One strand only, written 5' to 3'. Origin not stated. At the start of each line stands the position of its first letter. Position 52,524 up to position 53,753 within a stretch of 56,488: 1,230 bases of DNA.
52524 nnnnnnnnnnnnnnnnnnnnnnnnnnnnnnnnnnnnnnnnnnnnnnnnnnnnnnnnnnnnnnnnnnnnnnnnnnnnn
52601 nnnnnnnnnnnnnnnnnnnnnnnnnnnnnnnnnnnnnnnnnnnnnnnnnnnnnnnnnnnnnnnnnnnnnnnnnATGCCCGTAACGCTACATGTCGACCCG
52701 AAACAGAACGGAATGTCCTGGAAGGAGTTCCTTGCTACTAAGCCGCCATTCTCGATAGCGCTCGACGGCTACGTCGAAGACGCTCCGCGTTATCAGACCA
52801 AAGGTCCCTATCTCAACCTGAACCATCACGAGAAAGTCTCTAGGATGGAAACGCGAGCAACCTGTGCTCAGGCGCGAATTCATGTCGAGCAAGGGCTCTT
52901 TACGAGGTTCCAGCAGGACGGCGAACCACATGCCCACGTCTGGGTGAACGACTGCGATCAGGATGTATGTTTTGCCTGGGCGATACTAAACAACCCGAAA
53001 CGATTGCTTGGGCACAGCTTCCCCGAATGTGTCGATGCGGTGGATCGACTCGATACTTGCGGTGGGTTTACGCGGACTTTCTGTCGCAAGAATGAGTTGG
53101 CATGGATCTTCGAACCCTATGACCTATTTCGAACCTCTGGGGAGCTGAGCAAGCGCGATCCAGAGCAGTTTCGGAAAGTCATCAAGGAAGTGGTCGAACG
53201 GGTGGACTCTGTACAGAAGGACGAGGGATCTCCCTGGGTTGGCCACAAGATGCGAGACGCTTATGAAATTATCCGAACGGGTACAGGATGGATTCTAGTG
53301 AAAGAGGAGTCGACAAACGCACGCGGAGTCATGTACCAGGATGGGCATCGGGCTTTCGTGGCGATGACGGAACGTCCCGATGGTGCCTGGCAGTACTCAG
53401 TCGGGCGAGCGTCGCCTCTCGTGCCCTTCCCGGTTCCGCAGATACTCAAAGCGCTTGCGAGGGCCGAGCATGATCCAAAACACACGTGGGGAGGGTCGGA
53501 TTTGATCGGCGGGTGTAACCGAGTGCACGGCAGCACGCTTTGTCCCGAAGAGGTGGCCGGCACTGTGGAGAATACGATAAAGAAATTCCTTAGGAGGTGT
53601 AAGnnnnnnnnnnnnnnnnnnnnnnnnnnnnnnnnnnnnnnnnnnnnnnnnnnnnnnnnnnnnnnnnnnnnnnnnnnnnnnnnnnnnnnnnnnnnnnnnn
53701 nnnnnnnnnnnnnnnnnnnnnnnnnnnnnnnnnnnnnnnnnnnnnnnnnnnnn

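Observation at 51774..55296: Mirror-symmetric double cassette: TrmB<- ->cargo1 >< cargo2<- ->TrmB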

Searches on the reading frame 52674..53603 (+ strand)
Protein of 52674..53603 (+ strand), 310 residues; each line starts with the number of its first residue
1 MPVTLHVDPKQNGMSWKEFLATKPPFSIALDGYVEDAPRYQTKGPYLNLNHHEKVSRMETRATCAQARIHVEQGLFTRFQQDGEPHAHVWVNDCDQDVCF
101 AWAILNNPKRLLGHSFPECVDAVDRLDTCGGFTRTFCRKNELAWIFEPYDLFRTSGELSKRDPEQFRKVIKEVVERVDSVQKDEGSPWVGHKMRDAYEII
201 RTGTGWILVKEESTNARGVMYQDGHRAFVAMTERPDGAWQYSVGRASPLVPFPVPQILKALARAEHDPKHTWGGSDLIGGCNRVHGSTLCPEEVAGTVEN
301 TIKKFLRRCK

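Call 4: search_protein_families(library=pfam, proteins=[window:52674-53603:+], max_evalue=1)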
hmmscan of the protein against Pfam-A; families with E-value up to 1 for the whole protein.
seq(310 aa): 0 families

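Call 5: search_protein_families(library=ncbifam, proteins=[window:52674-53603:+], max_evalue=1)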
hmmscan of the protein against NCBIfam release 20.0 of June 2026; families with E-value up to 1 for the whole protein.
seq(310 aa): 1 family
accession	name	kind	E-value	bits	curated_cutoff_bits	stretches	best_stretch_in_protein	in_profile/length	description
TIGR03383.1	urate_oxi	equivalog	0.081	12.3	168.4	1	62-94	90-122/283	factor-independent urate hydroxylase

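Call 9: find_homologous_proteins(query=window:52674-53603:+)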
Query window:52674-53603:+ (310 aa): 203 proteins with E <= 0.001 among 842 candidates; the best 120 are listed.
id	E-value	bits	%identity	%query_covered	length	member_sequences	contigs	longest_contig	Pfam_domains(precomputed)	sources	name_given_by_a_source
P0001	6.0e-219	744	100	100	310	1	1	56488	-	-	-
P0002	2.2e-96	341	50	98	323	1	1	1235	-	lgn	-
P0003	5.4e-94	333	51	99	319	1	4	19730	-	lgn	-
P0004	3.3e-77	278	45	97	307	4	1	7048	-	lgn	-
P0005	1.5e-75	272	45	94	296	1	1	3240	-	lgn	-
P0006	9.9e-75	270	44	98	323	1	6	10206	-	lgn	-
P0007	3.0e-73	265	43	97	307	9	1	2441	-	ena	-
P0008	6.3e-73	264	43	95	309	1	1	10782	-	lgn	-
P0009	4.9e-72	261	44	97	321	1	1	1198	-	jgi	jgi:hypothetical protein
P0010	5.4e-72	261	43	98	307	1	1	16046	-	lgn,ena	-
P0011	9.6e-72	260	44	98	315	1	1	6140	-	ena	-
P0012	1.1e-71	260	43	97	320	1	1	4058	-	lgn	-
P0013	2.0e-71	259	44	96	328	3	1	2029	-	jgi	-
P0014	2.0e-71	259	44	99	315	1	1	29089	-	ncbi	-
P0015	3.5e-71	258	45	97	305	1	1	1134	-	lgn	-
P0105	3.6e-62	228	40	99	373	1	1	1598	-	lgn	-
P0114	2.2e-61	226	41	96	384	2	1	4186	-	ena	-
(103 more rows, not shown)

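Call 15: search_solved_structures(query=A1, max_evalue=10, show_alignments=2)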
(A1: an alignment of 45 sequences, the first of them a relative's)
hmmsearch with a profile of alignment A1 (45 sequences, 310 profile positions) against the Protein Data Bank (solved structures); distinct sequences matched with E-value up to 10: 0.
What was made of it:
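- On DHH phosphoesterase superfamily (cargo 1): No PDB sequence match at E up to 10 (call 15).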

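Call 17: find_encoding_contigs(protein=P0003, flank=5000, max_places=2)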
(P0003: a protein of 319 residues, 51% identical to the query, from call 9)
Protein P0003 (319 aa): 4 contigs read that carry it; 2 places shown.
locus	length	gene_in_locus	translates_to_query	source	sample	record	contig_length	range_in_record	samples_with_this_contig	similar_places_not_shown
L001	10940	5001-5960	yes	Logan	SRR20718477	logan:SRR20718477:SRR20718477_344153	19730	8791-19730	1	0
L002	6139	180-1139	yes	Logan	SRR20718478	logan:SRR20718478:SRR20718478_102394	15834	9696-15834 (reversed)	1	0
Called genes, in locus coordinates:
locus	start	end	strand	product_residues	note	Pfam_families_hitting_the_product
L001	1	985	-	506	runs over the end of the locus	PF02789:Peptidase_M17_N, PF00883:Peptidase_M17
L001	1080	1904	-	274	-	PF00702:Hydrolase, PF12710:HAD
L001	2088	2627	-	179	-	PF07884:VKOR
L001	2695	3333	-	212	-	PF00565:SNase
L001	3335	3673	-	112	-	PF00355:Rieske, PF13806:Rieske_2, PF22543:Rieske_4 (weak)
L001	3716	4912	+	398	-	PF13739:PdaC (weak), PF11738:DUF3298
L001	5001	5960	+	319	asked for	-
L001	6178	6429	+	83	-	-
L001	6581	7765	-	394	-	-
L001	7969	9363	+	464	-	PF00270:DEAD, PF04851:ResIII, PF00271:Helicase_C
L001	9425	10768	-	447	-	PF00206:Lyase_1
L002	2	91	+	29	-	?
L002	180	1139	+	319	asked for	-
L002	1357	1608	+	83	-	-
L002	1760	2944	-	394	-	-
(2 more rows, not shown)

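Call 22: predict_structure(alignment_id=A1)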
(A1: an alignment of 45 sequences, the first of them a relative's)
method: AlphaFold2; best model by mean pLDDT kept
length: 310 residues; sequences in the alignment: 45
mean_pLDDT: 93.2   pTM: 0.88
mean pLDDT of the five models: 93.2, 92.6, 92.2, 91.9, 91.4
residues with pLDDT >= 90: 247; 70-90: 58; 50-70: 5; < 50: 0
segments of 3 or more residues with pLDDT < 50: none
pLDDT, mean of each block of 10 residues (from residue 1): 93 96 98 97 97 91 98 97 97 97 96 90 91 77 93 90 97 94 77 90 98 90 96 92 95 97 90 92 90 98 96
secondary structure, 60 per line:
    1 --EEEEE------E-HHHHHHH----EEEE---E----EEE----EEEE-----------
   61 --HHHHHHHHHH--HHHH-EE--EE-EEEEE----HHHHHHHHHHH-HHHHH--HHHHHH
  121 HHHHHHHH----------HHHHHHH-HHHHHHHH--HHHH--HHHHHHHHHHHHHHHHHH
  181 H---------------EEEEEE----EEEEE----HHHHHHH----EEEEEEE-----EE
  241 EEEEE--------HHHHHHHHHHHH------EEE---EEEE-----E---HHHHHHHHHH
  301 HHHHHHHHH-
elements in order: E3-7 H16-22 E27-30 E39-41 E46-49 H63-72 H75-78 E87-91 H96-106 H108-112 H115-128 H139-145 H147-154 H157-160 H163-181 E197-202 E207-211 H216-222 E227-233 E239-245 H254-265 E272-274 E278-281 H291-309
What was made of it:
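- On DHH phosphoesterase superfamily (cargo 1): The AlphaFold model has pLDDT 93.2 (call 22).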

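Call 26: fold_search(model_id=the predicted structure, library=pdb)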
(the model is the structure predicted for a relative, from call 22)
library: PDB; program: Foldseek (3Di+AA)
matches with E <= 10: 775; with E <= 0.001: 14
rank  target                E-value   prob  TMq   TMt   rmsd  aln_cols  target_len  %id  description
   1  8a8k_A                2.3e-05  1.00  0.42  0.41  10.5       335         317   12  PAP phosphatase from Methanothermococcus thermolithotrophicus refined to 3.1 A (released 2023-04-26)
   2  8a8k_B                3.3e-05  1.00  0.40  0.39  10.9       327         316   12  PAP phosphatase from Methanothermococcus thermolithotrophicus refined to 3.1 A (released 2023-04-26)
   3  6now_A                4.4e-05  1.00  0.29  0.42  13.8       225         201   16  Human Mitochondrial Alanyl-tRNA Synthetase C-Ala domain (released 2020-01-22)
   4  6now_B                6.7e-05  1.00  0.29  0.43  13.1       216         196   14  Human Mitochondrial Alanyl-tRNA Synthetase C-Ala domain (released 2020-01-22)
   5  5o7f_A                3.5e-04  0.99  0.33  0.32  10.9       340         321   12  Structure of the inactive T.maritima PDE (TM1595) D80N D154N mutant with GMP and Mn2+ (released 2017-10-25)
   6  6nly_D                3.9e-04  1.00  0.31  0.48   9.2       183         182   15  Fragment of human mitochondrial Alanyl-tRNA Synthetase C-Ala domain (released 2020-01-15)
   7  6nly_A                3.9e-04  1.00  0.31  0.48   9.2       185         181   15  Fragment of human mitochondrial Alanyl-tRNA Synthetase C-Ala domain (released 2020-01-15)
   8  6nly_C                4.7e-04  1.00  0.30  0.48   8.6       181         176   15  Fragment of human mitochondrial Alanyl-tRNA Synthetase C-Ala domain (released 2020-01-15)
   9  7yor_A                6.7e-04  1.00  0.30  0.23   8.4       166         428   13  Recj2 and dCMP complex from Methanocaldococcus jannaschii (released 2023-08-02)
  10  6nly_B                7.1e-04  1.00  0.30  0.48  10.5       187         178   14  Fragment of human mitochondrial Alanyl-tRNA Synthetase C-Ala domain (released 2020-01-15)
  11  5o1u_A                8.5e-04  0.97  0.32  0.31  11.9       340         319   13  Structure of wildtype T.maritima PDE (TM1595) with AMP and Mn2+ (released 2017-10-25)
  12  5o7f_B                9.6e-04  0.97  0.32  0.31  11.8       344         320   12  Structure of the inactive T.maritima PDE (TM1595) D80N D154N mutant with GMP and Mn2+ (released 2017-10-25)
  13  5o1u_B                9.6e-04  0.97  0.32  0.31  11.1       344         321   12  Structure of wildtype T.maritima PDE (TM1595) with AMP and Mn2+ (released 2017-10-25)
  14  5xt3_A                9.6e-04  0.97  0.32  0.30  12.8       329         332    9  The catalytic domain of GdpP with c-di-GMP (released 2018-01-31)
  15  5o4z                  1.4e-03  0.97  0.33  0.32  11.5       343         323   13  Structure of the inactive T.maritima PDE (TM1595) D80N D154N mutant with substrate 5'-pApA (released 2017-10-25)
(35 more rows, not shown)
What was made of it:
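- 52674..53606 (+): Cargo 1: a 310-aa DHH/DHHA1-fold protein, probably a phosphoesterase, from an unnamed and widespread family. Foldseek matches a PAP phosphatase (8a8k), the NrnA-like TM1595, GdpP and RecJ at E 2e-5 to 1e-3 (call 26).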

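Call 29: find_related_loci(query=A1, collection=metagenome_contigs, flank=5000)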
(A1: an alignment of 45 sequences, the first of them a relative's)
Query A1 (310 aa) in metagenome_contigs; peptide patterns used: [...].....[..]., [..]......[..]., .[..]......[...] (x = any residue, [..] = any of these).
472 stretches matched a pattern; 385 encode a relative of the query (tblastn E <= 1e-3); the best 80 are kept; 80 distinct loci.
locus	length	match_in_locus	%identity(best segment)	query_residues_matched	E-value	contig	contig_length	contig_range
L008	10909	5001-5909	52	1-303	3e-106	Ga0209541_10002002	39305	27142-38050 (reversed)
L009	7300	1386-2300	46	1-303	1e-81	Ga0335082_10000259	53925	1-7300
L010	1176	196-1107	43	1-301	8e-87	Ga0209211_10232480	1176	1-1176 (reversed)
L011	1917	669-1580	43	3-302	2e-81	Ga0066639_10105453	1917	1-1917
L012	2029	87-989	44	3-300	2e-79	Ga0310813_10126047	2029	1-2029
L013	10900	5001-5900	43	3-299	5e-76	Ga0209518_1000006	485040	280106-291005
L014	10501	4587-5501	40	1-302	3e-75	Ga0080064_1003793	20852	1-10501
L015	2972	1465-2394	42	3-304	2e-75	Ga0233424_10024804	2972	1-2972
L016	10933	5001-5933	40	1-306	2e-74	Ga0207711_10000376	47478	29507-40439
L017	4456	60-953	43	1-294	3e-74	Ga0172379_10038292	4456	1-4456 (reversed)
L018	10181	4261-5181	43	1-303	5e-74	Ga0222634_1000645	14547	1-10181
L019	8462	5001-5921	43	1-303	5e-74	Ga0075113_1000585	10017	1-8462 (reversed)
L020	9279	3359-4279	43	1-303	5e-74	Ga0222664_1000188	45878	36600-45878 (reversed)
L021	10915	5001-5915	44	3-301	3e-74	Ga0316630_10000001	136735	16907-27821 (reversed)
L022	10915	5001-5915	43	3-304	9e-74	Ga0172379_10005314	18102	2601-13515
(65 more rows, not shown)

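Call 36: search_protein_families(library=pfam, alignment_id=A3, max_evalue=0.001)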
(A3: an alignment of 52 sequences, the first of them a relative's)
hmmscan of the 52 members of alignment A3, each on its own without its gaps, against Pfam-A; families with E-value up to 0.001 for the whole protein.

A. member 1, L001:3716-4912:+ (398 aa): 2 families
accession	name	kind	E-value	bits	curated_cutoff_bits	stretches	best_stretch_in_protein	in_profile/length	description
PF11738.13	DUF3298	-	2.2e-09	38.5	24.1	1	339-379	43-83/84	Protein of unknown function (DUF3298)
PF13739.11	PdaC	-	2.2e-06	29.1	29.1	1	167-270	10-94/95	Deacetylase PdaC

B. families by the number of members that match (of 52 scanned): 39 families (the first 25 are shown)
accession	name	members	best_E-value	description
PF00211.25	Guanylate_cyc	2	7.2e-15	Adenylate and Guanylate cyclase catalytic domain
PF06071.19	YchF-GTPase_C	1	7.5e-36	Protein of unknown function (DUF933)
PF09424.15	YqeY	1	1.1e-33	Yqey-like protein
PF04367.18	DUF502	1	3.7e-28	Protein of unknown function (DUF502)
PF12072.13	RNase_Y_N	1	1.9e-26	RNase Y N-terminal region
PF01272.25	GreA_GreB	1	6.4e-23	Transcription elongation factor, GreA/GreB, C-term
PF13083.13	KH_KhpA-B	1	9.6e-23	KhpA/KhpB, KH domain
PF01926.29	MMR_HSR1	1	3.9e-22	50S ribosome-binding GTPase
PF01966.28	HD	1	1e-18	HD domain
PF02945.21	Endonuclease_7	1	4.7e-17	Recombination endonuclease VII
PF13683.12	rve_3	1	1.5e-16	Integrase core domain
PF09414.15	RNA_ligase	1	1.1e-15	RNA ligase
PF21189.3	PHA02142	1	2.8e-15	PHA02142 OB-fold domain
PF11141.13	DUF2914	1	9.9e-15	Protein of unknown function (DUF2914)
PF00498.31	FHA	1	1.4e-14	FHA domain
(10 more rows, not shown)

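Call 47: search_protein_families(library=pfam, alignment_id=A1, max_evalue=1)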
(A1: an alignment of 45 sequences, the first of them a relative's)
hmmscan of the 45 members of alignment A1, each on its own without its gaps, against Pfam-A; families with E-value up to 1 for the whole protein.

A. member 1, P0001 (310 aa): 0 families

B. families by the number of members that match (of 45 scanned): 14 families
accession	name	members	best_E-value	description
PF06888.18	Put_Phosphatase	3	0.054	Putative Phosphatase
PF21256.2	TetR_C_5-like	2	0.13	Tetracyclin repressor-like, C-terminal domain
PF12715.13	Abhydrolase_7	2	0.18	Abhydrolase family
PF12915.13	DUF3833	1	0.041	Protein of unknown function (DUF3833)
PF12092.13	DUF3568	1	0.045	Protein of unknown function (DUF3568)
PF12690.13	BsuPI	1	0.097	Intracellular proteinase inhibitor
PF02970.22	TBCA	1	0.12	Tubulin binding cofactor A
PF03477.21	ATP-cone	1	0.13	ATP cone domain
PF24724.1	DUF7676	1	0.15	Family of unknown function (DUF7676)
PF24399.1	DUF7543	1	0.17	Family of unknown function (DUF7543)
PF25741.1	Viral_FcR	1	0.18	Viral Fc-gamma receptor-like domain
PF02206.23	WSN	1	0.24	Domain of unknown function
PF01541.30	GIY-YIG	1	0.27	GIY-YIG catalytic domain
PF06576.17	DUF1133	1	0.34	Protein of unknown function (DUF1133)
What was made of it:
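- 52674..53606 (+): No Pfam match (calls 4, 47). pLDDT 93 (call 22).
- On DHH phosphoesterase superfamily (cargo 1): No match for the query or for 45 family members at E up to 1 (calls 4, 47).
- Cargo 1 shares no detectable sequence similarity with DHH families (calls 15, 47).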

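Call 61: search_protein_families(library=pfam, alignment_id=A6, max_evalue=0.001)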
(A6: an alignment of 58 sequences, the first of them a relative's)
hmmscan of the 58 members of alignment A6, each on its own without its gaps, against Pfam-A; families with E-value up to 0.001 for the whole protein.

A. member 1, L001:6154-6429:+ (91 aa): 0 families

B. families by the number of members that match (of 58 scanned): 31 families (the first 25 are shown)
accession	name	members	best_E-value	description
PF00916.26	Sulfate_transp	8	5.3e-60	Sulfate permease family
PF01740.26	STAS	6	1.2e-12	STAS domain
PF00027.35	cNMP_binding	5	7.2e-17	Cyclic nucleotide-binding domain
PF16983.11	MFS_MOT1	3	6.9e-05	Molybdate transporter of MFS superfamily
PF03747.19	ADP_ribosyl_GH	2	5.5e-68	ADP-ribosylglycohydrolase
PF00579.31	tRNA-synt_1b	2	5.2e-64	tRNA synthetases class I (W and Y)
PF01479.30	S4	2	1.7e-05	S4 domain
PF22421.1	SYY_C-terminal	2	0.00013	Tyrosine--tRNA ligase SYY-like C-terminal domain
PF01207.24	Dus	1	9.2e-69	Dihydrouridine synthase (Dus)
PF06415.18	iPGM_N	1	1.3e-65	BPG-independent PGAM N-terminus (iPGM_N)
PF01676.23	Metalloenzyme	1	2.4e-64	Metalloenzyme superfamily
PF01139.22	RtcB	1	1.9e-51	tRNA-splicing ligase RtcB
PF01594.21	AI-2E_transport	1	3.7e-47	AI-2E family transporter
PF00677.23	Lum_binding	1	1.2e-43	Lumazine binding domain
PF00410.24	Ribosomal_S8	1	4.6e-35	Ribosomal protein S8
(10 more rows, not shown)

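Call 67: search_protein_families(library=padloc, proteins=[window:52674-53603:+], max_evalue=0.1)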
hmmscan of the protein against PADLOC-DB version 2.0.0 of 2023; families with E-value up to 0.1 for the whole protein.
window:52674-53603:+ (310 aa): 0 families

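Call 68: search_protein_families(library=phrogs, proteins=[window:52674-53603:+], max_evalue=0.1)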
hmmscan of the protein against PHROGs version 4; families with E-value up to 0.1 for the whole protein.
window:52674-53603:+ (310 aa): 0 families

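Call 78: search_protein_families(library=pfam, proteins=[L008:5001-6713:+, P0105, P0114], max_evalue=0.01)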
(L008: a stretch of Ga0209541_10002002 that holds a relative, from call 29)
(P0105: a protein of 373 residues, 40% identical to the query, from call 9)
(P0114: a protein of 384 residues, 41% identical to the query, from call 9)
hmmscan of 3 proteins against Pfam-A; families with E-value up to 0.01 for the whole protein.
L008:5001-6713:+ (571 aa): 1 family
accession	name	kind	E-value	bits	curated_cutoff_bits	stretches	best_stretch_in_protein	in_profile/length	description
PF01874.21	CitG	-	3.2e-05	24.2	27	1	329-543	4-218/284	ATP:dephospho-CoA triphosphoribosyl transferase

P0105 (373 aa): 0 families

P0114 (384 aa): 0 families
